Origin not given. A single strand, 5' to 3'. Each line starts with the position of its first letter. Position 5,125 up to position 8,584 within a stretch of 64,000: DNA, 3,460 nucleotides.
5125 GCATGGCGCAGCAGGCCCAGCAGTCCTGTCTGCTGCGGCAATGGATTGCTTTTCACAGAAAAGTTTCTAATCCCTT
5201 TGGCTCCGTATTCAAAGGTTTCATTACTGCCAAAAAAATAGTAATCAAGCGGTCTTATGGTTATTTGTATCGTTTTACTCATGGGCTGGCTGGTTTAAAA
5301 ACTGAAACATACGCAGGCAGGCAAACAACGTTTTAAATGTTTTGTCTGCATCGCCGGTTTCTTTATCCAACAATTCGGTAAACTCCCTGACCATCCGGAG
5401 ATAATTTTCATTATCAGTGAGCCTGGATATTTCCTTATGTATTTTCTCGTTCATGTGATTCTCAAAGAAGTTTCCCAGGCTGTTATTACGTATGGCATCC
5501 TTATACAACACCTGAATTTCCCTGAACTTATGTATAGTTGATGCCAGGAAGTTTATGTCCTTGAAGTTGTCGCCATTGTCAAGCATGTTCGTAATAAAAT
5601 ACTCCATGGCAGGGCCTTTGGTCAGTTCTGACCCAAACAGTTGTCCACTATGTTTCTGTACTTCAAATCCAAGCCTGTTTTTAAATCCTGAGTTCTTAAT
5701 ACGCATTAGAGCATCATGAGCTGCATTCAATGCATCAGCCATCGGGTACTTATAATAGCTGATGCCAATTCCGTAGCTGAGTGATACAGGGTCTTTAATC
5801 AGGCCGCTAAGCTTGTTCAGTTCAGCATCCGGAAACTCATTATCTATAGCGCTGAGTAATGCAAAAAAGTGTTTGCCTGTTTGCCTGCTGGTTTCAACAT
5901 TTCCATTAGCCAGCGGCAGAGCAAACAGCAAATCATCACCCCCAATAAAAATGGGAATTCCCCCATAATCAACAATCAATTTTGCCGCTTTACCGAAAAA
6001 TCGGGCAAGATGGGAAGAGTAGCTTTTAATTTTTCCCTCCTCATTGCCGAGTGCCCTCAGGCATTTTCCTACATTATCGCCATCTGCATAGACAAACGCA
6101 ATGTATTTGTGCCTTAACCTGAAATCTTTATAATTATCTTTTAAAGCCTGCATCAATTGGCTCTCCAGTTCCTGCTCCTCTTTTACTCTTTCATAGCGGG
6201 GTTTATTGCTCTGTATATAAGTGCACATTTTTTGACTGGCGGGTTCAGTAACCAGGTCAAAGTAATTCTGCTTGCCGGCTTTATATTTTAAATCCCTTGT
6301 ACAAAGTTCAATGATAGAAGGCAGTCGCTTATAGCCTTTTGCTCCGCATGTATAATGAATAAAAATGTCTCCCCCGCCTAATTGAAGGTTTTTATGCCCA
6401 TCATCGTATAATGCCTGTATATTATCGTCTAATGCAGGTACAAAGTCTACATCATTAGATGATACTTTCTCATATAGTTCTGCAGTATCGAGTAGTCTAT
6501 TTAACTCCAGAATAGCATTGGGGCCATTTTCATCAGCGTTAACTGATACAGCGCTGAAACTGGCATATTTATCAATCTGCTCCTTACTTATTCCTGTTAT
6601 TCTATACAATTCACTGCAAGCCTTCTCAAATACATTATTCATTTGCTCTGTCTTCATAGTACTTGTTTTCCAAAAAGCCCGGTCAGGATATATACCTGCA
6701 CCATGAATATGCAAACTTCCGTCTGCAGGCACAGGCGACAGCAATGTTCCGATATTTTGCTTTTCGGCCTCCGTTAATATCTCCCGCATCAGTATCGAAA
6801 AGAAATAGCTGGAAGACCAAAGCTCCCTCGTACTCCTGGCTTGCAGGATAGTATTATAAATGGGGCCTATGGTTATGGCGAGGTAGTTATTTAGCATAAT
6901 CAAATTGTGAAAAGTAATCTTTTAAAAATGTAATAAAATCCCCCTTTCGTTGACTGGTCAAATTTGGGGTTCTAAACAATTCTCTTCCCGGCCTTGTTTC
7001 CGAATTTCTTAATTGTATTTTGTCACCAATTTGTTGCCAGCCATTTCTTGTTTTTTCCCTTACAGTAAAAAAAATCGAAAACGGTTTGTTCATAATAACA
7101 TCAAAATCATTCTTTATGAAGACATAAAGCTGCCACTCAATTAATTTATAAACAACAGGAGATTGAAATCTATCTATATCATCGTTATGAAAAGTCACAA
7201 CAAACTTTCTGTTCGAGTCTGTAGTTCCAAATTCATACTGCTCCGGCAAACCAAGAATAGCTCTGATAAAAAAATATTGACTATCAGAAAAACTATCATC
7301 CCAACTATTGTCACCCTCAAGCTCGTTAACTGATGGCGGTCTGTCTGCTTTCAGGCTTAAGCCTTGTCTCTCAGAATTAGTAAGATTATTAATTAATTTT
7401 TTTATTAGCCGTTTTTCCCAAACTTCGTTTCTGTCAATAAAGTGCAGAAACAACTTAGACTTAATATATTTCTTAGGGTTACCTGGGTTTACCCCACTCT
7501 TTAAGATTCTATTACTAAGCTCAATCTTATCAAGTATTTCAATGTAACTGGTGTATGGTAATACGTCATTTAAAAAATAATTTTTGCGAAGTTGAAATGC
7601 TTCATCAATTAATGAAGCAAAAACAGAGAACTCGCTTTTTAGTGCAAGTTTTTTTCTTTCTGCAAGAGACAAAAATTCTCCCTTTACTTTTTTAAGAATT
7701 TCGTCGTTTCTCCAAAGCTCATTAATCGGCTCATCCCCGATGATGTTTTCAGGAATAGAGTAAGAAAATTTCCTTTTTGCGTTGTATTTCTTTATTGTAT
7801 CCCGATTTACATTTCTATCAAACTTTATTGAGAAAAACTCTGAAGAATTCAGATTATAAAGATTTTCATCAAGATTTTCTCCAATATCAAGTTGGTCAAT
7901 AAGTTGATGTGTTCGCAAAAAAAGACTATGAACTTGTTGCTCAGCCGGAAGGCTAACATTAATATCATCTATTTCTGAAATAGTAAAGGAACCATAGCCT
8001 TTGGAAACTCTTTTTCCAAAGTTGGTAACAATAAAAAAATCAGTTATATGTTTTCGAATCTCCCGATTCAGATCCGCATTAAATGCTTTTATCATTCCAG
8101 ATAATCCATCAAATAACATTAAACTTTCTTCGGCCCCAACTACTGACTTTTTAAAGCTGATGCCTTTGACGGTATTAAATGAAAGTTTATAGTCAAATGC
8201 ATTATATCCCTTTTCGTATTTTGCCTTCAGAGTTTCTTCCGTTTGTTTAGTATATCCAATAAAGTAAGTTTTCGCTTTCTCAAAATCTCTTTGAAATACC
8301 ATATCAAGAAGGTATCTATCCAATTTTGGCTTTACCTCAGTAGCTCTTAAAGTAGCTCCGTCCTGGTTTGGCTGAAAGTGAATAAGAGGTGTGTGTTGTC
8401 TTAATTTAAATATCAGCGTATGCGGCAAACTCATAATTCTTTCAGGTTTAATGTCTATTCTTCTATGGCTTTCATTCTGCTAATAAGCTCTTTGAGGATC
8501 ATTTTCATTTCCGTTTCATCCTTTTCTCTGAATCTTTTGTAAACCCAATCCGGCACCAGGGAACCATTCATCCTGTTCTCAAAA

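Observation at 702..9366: Type III-B (Cmr) operon bracketed by two 4-TM proteins, with no CARF/SAVED sensor: candidate uncharacterised membrane-effector signalling arm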

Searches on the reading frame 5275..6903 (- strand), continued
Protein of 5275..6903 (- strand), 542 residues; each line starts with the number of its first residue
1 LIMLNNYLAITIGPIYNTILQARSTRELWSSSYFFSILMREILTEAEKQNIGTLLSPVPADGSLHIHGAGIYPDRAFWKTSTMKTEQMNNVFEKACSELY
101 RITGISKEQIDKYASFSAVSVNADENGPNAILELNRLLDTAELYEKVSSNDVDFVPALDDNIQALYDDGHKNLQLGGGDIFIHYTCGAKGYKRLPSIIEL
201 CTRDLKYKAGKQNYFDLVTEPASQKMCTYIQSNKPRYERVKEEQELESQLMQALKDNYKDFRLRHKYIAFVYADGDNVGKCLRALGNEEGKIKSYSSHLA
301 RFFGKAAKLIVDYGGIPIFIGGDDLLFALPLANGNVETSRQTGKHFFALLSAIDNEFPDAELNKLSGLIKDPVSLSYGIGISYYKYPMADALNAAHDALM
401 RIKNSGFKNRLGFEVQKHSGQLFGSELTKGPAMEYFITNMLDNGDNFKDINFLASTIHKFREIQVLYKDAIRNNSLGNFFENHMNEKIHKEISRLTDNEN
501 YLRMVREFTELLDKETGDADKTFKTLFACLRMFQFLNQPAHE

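Call 44: search_protein_families(library=pfam, proteins=[L026:128-2386:+, L022:6516-8831:+, L023:7028-8665:+, L033:6685-8217:+, L072:8010-8912:+, L067:13373-13750:+, L057:15430-15900:+, L063:4524-5801:+, L088:7379-8209:+, L033:8214-8708:+], max_evalue=0.1)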
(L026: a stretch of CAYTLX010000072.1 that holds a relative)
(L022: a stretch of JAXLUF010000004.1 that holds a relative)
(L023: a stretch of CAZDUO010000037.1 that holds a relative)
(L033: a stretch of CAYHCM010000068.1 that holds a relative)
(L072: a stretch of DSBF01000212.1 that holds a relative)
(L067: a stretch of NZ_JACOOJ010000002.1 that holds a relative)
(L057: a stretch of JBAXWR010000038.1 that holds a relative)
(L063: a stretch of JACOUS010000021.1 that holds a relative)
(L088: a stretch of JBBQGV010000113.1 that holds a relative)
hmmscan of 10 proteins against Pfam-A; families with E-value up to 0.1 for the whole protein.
L026:128-2386:+ (752 aa): 4 families
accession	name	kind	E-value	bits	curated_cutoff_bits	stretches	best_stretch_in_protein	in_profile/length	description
PF01544.23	CorA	-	1.8e-13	50.9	27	1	629-745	180-292/292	CorA-like Mg2+ transporter protein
PF09382.16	RQC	-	0.0082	16.4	23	0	186-220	34-69/114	RQC domain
PF06738.18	ThrE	-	0.036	14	26.3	0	642-744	74-177/241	Putative threonine/serine exporter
PF00482.28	T2SSF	-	0.097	13.1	25.2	0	630-705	47-122/125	Type II secretion system (T2SS), protein F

L022:6516-8831:+ (771 aa): 1 family
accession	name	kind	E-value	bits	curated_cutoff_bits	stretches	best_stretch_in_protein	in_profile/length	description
PF16473.11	Rv2179c-like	-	8.9e-13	48.8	27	1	3-179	2-176/177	3'-5' exoribonuclease Rv2179c-like domain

L023:7028-8665:+ (545 aa): 1 family
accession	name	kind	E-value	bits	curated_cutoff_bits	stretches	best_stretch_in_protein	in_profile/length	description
PF01544.23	CorA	-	0.00053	19.8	27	1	403-535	159-288/292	CorA-like Mg2+ transporter protein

L033:6685-8217:+ (510 aa): 0 families

L072:8010-8912:+ (300 aa): 3 families
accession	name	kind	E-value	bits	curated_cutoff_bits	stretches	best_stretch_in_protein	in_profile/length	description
PF10040.14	CRISPR_Cas6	-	2.6e-11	44.5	25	1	179-296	1-89/89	CRISPR-associated endoribonuclease Cas6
PF01881.21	Cas_Cas6_C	-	0.023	16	23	1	176-294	10-121/125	CRISPR associated protein Cas6, C-terminal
PF03787.20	RAMPs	-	0.064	14.2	22.1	0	247-297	137-189/189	RAMP superfamily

L067:13373-13750:+ (125 aa): 1 family
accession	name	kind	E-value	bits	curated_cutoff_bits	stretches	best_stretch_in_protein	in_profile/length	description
PF09701.15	Cas_Cmr5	-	0.00061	20.4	21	1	29-96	19-90/119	CRISPR-associated protein (Cas_Cmr5)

L057:15430-15900:+ (156 aa): 2 families
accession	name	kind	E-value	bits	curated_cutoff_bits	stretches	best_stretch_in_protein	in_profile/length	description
PF19223.5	Chropara_Vmeth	-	0.0059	16.1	22.9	1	52-128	210-287/319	Chroparavirus methyltransferase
PF08489.16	TiaS_FLD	-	0.033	14.7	21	0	37-91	39-94/116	TiaS FLD domain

L063:4524-5801:+ (425 aa): 0 families

L088:7379-8209:+ (276 aa): 0 families

L033:8214-8708:+ (164 aa): 5 families
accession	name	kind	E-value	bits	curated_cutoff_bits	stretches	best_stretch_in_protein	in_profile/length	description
PF06143.16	Baculo_11_kDa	-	0.006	16.6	28.4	1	34-76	36-79/84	Baculovirus 11 kDa family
PF07666.16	MpPF26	-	0.019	15.4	37.2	1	33-76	6-49/75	M penetrans paralogue family 26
PF15206.11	FAM209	-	0.03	14.4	27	1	45-144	43-143/149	FAM209 family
PF04109.21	ATG9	-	0.032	13.6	27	1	15-74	10-70/478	Autophagy protein ATG9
PF08041.16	PetM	-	0.062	13.3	25.1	0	41-60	10-29/30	PetM family of cytochrome b6f complex subunit 7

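Call 78: search_protein_families(library=pfam, proteins=[L023:6471-7031:+, L063:5791-6327:+, L075:8234-8728:+, L088:8216-8569:+, L052:6392-7555:+, L074:4597-5076:+, L074:3677-4498:+, L075:7323-8273:+, L024:8078-8581:+], max_evalue=0.05)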
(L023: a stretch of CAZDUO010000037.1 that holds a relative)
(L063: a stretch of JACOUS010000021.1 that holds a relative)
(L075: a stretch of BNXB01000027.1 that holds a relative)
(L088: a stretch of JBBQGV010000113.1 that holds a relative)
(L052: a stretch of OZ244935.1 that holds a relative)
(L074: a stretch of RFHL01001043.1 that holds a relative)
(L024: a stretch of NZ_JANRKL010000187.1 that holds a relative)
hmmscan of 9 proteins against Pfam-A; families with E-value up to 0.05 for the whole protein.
L023:6471-7031:+ (186 aa): 2 families
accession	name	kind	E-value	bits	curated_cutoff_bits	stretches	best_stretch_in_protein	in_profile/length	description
PF16473.11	Rv2179c-like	-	4.1e-16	59.6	27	1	3-173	2-169/177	3'-5' exoribonuclease Rv2179c-like domain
PF00929.31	RNase_T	-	0.00012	23.1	24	1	4-173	1-160/164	Exonuclease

L063:5791-6327:+ (178 aa): 2 families
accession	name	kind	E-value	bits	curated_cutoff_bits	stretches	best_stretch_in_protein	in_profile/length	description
PF18186.6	SLATT_4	-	3.6e-14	53.2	27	1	19-174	11-163/165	SMODS and SLOG-associating 2TM effector domain family 4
PF18169.6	SLATT_6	-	0.0029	17.6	27.1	1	12-152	9-139/176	SMODS and SLOG-associating 2TM effector domain 6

L075:8234-8728:+ (164 aa): 2 families
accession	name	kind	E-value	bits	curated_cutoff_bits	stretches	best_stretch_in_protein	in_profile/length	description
PF18169.6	SLATT_6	-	3.1e-06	27.3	27.1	1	18-137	14-129/176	SMODS and SLOG-associating 2TM effector domain 6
PF18186.6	SLATT_4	-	0.00018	21.7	27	1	20-140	11-136/165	SMODS and SLOG-associating 2TM effector domain family 4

L088:8216-8569:+ (117 aa): 0 families

L052:6392-7555:+ (387 aa): 3 families
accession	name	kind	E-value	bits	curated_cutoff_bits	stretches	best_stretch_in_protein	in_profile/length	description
PF16653.10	Sacchrp_dh_C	-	1.4e-14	55.3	31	1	134-362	1-250/265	Saccharopine dehydrogenase C-terminal domain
PF03435.24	Sacchrp_dh_NADP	-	1.9e-11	44.8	25.1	1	5-120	1-111/129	Saccharopine dehydrogenase NADP binding domain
PF02558.23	ApbA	-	0.013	15.6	22.2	1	5-75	1-70/150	Ketopantoate reductase PanE/ApbA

L074:4597-5076:+ (159 aa): 0 families

L074:3677-4498:+ (273 aa): 4 families
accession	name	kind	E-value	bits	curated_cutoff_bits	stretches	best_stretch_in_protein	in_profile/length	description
PF13340.11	DUF4096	-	9.8e-12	45.4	34.3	1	13-82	9-75/76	Putative transposase of IS4/5 family (DUF4096)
PF13359.12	DDE_Tnp_4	-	1.7e-10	41.2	24.8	1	102-246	2-138/158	DDE superfamily endonuclease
PF01609.27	DDE_Tnp_1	-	9.8e-09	35.7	23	1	112-264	22-198/200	Transposase DDE domain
PF13586.12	DDE_Tnp_1_2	-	0.044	14.7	29.2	0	180-262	3-81/86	Transposase DDE domain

L075:7323-8273:+ (316 aa): 2 families
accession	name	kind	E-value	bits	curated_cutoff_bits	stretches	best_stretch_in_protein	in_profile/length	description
PF18186.6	SLATT_4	-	0.0088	16.2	27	1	143-282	18-148/165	SMODS and SLOG-associating 2TM effector domain family 4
PF11677.13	DUF3273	-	0.017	14.9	25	1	153-196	17-61/265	Protein of unknown function (DUF3273)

L024:8078-8581:+ (167 aa): 6 families
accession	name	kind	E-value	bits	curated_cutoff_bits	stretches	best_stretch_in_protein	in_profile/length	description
PF09753.14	Use1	-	0.002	18.3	38.3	1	79-133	120-174/243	Membrane fusion protein Use1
PF04791.21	LMBR1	-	0.0073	15.7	31.9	1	18-159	170-260/510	LMBR1-like membrane protein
PF18476.7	PIN_8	-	0.016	15.6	26.1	1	63-161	42-144/227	PIN like domain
PF20990.2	DUF2207_C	-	0.022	14.9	33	1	15-89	140-212/247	Predicted membrane protein (DUF2207) C-terminal domain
PF13567.11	DUF4131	-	0.026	14.7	31.6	1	20-70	8-55/165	Domain of unknown function (DUF4131)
PF08552.16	Kei1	-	0.039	14.1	25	1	26-118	49-144/181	Inositolphosphorylceramide synthase subunit Kei1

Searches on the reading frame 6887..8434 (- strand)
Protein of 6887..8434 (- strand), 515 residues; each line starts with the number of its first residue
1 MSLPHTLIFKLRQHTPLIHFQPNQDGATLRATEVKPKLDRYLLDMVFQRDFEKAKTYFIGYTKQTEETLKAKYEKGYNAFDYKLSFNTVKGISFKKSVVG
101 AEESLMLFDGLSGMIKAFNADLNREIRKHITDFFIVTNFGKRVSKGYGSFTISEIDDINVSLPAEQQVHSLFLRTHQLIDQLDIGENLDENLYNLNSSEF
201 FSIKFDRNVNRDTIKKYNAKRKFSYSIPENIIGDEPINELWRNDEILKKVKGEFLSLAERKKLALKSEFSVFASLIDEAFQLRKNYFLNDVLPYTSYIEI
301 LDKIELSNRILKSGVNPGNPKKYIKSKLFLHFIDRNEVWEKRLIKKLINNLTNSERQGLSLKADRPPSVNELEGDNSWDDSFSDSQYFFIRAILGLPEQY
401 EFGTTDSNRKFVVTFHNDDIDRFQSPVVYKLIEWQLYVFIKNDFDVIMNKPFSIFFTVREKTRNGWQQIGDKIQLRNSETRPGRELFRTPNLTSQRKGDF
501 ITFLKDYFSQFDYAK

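Call 3: search_protein_families(library=pfam, proteins=[window:6887-8434:-], max_evalue=1)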
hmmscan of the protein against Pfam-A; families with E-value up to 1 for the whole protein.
window:6887-8434:- (515 aa): 0 families

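Call 4: search_protein_families(library=padloc, proteins=[window:6887-8434:-], max_evalue=1)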
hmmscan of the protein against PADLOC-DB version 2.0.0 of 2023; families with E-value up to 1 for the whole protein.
window:6887-8434:- (515 aa): 2 families
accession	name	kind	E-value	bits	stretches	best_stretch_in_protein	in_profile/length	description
PDLC01492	Cmr1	-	6.9e-60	201.4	2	6-219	3-195/288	"CAS-III-B,CAS-III-C; effector_G7"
PDLC01445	Cmr1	-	0.00071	17.6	1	127-252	126-213/276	"CAS-III-B,CAS-III-C; effector_G7"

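Call 5: search_protein_families(library=ncbifam, proteins=[window:6887-8434:-], max_evalue=1)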
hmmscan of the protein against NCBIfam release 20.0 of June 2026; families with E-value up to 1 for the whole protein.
window:6887-8434:- (515 aa): 0 families
